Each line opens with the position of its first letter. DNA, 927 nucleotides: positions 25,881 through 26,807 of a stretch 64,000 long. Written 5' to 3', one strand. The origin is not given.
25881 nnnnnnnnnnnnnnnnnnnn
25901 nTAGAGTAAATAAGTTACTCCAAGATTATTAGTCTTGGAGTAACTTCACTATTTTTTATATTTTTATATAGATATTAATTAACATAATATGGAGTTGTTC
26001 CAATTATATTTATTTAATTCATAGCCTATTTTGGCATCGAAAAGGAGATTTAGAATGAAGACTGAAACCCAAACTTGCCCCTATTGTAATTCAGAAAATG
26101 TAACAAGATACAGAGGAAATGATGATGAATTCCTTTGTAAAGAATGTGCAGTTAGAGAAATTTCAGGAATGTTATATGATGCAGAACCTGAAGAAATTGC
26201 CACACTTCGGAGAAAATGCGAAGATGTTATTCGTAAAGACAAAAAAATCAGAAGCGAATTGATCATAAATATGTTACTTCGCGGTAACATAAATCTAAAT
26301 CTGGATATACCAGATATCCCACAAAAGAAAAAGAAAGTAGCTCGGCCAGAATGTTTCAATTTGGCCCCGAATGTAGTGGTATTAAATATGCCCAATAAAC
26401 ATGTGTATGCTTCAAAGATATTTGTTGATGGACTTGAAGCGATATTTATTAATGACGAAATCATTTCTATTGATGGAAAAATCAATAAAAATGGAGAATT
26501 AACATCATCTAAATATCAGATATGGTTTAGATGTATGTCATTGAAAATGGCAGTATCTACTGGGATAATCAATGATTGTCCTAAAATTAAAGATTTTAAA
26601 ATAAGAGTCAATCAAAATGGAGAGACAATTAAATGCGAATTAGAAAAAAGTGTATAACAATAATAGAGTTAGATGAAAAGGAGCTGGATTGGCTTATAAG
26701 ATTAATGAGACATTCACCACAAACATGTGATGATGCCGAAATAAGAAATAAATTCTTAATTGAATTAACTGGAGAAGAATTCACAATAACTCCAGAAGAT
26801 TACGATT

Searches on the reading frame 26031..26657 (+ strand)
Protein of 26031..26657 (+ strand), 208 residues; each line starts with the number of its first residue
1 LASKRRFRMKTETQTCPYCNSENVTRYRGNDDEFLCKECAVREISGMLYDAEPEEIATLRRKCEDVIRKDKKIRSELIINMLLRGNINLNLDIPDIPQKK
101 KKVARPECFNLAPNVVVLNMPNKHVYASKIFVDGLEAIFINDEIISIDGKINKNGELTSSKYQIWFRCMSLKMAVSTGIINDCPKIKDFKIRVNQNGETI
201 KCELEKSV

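Call 22: search_protein_families(library=pfam, proteins=[window:26031-26657:+], max_evalue=0.01)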
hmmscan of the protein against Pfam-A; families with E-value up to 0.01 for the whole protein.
window:26031-26657:+ (208 aa): 2 families
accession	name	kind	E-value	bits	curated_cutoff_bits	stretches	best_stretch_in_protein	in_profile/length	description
PF08271.17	Zn_Ribbon_TF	-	0.00041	20.3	29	1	15-57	2-42/43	TFIIB zinc-binding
PF24458.1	DUF7573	-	0.0019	18.6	30.2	1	8-39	6-36/39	Domain of unknown function (DUF7573)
